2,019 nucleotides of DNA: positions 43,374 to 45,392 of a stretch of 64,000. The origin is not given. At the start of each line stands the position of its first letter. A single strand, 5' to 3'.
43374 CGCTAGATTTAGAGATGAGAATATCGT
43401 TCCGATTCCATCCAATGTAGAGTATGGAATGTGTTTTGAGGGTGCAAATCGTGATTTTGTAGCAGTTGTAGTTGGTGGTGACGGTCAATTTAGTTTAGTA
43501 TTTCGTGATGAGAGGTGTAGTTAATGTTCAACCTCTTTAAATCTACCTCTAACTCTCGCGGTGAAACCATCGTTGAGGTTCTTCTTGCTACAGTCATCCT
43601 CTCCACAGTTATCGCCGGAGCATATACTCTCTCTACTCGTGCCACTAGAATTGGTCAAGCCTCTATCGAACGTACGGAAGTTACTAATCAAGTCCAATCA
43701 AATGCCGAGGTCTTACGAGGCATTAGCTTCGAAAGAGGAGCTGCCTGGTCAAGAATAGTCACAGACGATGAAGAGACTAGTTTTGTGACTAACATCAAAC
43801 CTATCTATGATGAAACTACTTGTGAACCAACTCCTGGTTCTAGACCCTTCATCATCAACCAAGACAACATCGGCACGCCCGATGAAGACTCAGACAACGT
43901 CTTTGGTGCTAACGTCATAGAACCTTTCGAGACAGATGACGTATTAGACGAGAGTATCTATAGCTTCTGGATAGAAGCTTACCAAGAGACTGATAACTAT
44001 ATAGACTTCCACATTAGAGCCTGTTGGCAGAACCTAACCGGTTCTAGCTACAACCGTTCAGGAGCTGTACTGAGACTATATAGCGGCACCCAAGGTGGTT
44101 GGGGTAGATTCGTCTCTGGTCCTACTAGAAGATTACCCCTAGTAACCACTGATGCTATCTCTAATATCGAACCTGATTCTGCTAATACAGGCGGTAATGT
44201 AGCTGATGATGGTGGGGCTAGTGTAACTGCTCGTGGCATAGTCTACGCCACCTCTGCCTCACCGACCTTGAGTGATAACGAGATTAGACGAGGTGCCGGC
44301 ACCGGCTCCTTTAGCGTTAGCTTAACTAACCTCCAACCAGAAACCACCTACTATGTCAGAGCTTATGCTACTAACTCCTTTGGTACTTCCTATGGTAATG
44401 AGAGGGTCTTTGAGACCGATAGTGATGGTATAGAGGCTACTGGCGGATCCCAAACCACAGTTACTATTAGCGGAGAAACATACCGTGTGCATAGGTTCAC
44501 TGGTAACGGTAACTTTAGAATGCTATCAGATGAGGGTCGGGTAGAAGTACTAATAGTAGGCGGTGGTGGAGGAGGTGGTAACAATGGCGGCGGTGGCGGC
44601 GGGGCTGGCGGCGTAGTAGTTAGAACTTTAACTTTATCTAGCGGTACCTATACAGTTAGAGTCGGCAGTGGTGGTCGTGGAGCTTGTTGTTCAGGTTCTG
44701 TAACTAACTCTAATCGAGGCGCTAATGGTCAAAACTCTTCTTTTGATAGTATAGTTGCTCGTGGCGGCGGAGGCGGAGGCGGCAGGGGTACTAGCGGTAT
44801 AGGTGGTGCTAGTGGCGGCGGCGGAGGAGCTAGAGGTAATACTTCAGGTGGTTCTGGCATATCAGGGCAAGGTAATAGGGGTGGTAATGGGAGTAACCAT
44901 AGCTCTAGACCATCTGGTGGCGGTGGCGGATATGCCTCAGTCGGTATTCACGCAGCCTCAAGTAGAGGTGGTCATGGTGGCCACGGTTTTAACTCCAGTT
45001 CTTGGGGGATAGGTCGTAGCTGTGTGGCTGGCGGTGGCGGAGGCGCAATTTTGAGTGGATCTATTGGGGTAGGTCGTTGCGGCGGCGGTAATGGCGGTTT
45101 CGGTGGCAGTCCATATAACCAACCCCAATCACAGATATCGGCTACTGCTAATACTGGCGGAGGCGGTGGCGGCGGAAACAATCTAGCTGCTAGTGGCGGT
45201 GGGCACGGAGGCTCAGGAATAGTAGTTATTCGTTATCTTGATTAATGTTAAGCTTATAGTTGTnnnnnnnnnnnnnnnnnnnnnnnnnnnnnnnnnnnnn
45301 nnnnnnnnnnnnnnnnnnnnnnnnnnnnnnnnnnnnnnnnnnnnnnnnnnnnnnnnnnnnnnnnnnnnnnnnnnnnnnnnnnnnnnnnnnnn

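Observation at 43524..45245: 573-aa prepilin-type protein with FN3-like module and a roughly 230-aa poly-glycine C-terminus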

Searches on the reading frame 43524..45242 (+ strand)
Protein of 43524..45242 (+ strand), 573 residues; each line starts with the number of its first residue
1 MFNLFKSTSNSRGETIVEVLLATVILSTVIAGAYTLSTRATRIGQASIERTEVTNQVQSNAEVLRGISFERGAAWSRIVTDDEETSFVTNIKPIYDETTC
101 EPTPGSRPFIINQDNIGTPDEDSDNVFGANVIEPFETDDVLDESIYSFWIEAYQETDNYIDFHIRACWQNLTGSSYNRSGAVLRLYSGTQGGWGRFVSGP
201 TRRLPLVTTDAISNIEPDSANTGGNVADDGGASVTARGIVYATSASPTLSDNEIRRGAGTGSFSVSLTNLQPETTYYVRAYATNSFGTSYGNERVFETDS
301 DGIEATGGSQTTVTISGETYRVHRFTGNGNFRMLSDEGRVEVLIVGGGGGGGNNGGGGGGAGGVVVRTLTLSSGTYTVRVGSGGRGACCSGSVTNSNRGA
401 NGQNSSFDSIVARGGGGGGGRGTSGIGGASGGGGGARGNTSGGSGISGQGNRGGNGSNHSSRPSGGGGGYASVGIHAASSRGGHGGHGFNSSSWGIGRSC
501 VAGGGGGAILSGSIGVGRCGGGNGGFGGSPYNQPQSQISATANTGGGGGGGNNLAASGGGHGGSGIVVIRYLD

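Call 3: search_protein_families(library=pfam, proteins=[window:43524-45242:+], max_evalue=0.1)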
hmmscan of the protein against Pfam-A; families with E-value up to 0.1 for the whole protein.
window:43524-45242:+ (573 aa): 6 families
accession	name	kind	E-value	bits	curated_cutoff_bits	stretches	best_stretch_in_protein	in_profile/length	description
PF21722.4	Gly_rich_2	-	3.5e-19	70.1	24.3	1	335-571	12-225/226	Glycine-rich domain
PF07963.17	N_methyl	-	0.00041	20.3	21.2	1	9-34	2-27/27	Prokaryotic N-terminal methylation motif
PF16656.11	Pur_ac_phosph_N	-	0.00068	20.6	30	1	258-293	56-88/93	Purple acid Phosphatase, N-terminal domain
PF00041.27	fn3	-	0.004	17.8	25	1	253-289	47-75/84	Fibronectin type III domain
PF16974.11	NAR2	-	0.051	13.6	26.6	0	258-292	88-124/142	High-affinity nitrate transporter accessory, Ig-like domain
PF24489.1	Ig_J_second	-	0.098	13.1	27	0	258-290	52-85/105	Tip attachment protein J second Ig-like domain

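Call 4: search_protein_families(library=ncbifam, proteins=[window:43524-45242:+], max_evalue=0.1)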
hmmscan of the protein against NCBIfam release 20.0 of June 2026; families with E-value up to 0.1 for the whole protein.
window:43524-45242:+ (573 aa): 2 families
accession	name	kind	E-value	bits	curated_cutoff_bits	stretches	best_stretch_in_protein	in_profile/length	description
NF049889.1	AlphArabdaseBT0360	equivalog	2.2e-08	33.1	600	1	209-302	39-133/639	arabinan endo-1,5-alpha-L-arabinosidase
NF006453.0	PRK08808.1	equivalog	0.029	13.4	295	1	9-65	4-60/211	type II secretion system protein J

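Call 7: find_homologous_proteins(query=window:43524-45242:+)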
Query window:43524-45242:+ (573 aa): 1502 proteins with E <= 0.001 among 8000 candidates; the best 120 are listed.
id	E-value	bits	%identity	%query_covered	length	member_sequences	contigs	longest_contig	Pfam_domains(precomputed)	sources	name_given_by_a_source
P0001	0.0e+0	1224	100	100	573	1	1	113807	PF21722.5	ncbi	-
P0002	6.5e-252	855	80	87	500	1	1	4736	PF21722.5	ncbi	ncbi:MAG: glycine-rich domain-containing protein, partial [Candidatus Saccharimonadales bacterium]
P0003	3.0e-166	573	47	25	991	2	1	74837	PF16974.12,PF25059.2,PF00041.28,PF10179.16,PF16656.12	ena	-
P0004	2.8e-155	536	57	17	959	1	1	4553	PF09603.16,PF16974.12,PF25059.2,PF00041.28,PF10179.16,PF16656.12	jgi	-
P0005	2.7e-153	530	55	17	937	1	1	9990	PF10258.15,PF16974.12,PF26696.1,PF07603.18,PF11061.15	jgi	jgi:Protein of unknown function (DUF1566)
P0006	2.3e-150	520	52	19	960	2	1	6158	PF09603.16,PF16974.12,PF25059.2,PF00041.28,PF16656.12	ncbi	-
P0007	4.1e-149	516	46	24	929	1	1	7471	PF09603.16,PF16655.13,PF16974.12,PF25059.2,PF00041.28,PF26747.1,PF10179.16,PF16656.12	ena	-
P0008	1.3e-147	511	55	17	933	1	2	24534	PF16655.13,PF16974.12,PF25059.2,PF00041.28,PF10179.16,PF16656.12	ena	-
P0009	1.2e-146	508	49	20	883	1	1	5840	PF16974.12,PF25059.2,PF00041.28,PF10179.16,PF16656.12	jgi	jgi:hypothetical protein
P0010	4.9e-145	503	54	17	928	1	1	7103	PF09603.16,PF16974.12,PF25059.2,PF00041.28,PF10179.16,PF16656.12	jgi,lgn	-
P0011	7.4e-144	499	45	24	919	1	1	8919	PF09603.16,PF16974.12,PF25059.2,PF00041.28,PF16656.12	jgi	jgi:uncharacterized protein (TIGR02145 family)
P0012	4.8e-143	496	50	24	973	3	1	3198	PF09603.16,PF16974.12,PF25059.2,PF00041.28,PF16656.12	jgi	jgi:uncharacterized protein (TIGR02145 family)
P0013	5.8e-142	492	41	24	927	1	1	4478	PF16974.12,PF25059.2,PF00041.28,PF10179.16,PF16656.12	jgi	jgi:hypothetical protein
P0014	1.3e-141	491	43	25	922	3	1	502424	PF09603.16,PF16655.13,PF16974.12,PF25059.2,PF00041.28,PF26747.1,PF10179.16,PF16656.12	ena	-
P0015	4.8e-139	483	53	20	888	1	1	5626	PF16974.12,PF25059.2,PF11061.15,PF03781.23,PF17964.8,PF00041.28,PF16656.12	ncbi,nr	ncbi:MAG: formylglycine-generating enzyme family protein, partial [Saprospiraceae bacterium]|nr:form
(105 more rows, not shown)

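Call 15: find_encoding_contigs(protein=P0002, flank=5000, max_places=3)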
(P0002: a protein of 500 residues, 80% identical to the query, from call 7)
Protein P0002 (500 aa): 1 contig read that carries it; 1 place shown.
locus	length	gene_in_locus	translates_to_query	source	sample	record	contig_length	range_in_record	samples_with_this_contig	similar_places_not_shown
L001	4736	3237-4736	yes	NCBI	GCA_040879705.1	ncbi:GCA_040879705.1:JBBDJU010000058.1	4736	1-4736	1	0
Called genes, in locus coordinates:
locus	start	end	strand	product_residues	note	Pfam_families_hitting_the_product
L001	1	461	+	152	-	PF12705:PDDEXK_1 (weak)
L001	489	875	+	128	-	-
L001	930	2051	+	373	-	PF02812:ELFV_dehydrog_N, PF05088:Bac_GDH_CD (faint), PF00208:ELFV_dehydrog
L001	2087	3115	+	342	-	PF00389:2-Hacid_dh, PF02826:2-Hacid_dh_C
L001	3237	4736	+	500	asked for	PF21722:Gly_rich_2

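Call 47: find_encoding_contigs(protein=P0001, flank=1000, max_places=2)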
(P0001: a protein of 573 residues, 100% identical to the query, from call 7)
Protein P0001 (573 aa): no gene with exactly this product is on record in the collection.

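Call 64: search_protein_families(library=pfam, proteins=[P0005], max_evalue=0.01)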
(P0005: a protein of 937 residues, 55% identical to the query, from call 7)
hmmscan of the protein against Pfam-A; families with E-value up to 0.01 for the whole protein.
P0005 (937 aa): 5 families
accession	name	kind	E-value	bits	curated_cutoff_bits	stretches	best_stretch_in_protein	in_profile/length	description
PF07603.17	Lcl_C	-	3.3e-12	47.1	34.9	1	855-935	24-117/117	Lcl C-terminal domain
PF16974.11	NAR2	-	8.2e-07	29.1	26.6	0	168-205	101-140/142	High-affinity nitrate transporter accessory, Ig-like domain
PF10258.14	PHAX_RNA-bd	-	3.8e-06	27.2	25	0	203-238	28-63/84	Phosphorylated adapter RNA export protein, RNA-binding domain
PF11061.14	Tsr0524-like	-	1.8e-05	24.9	25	0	341-358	29-46/61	Cytochrome b6f, subunit Tsr0524-like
PF00041.27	fn3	-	0.00085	19.9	25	0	459-481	52-74/84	Fibronectin type III domain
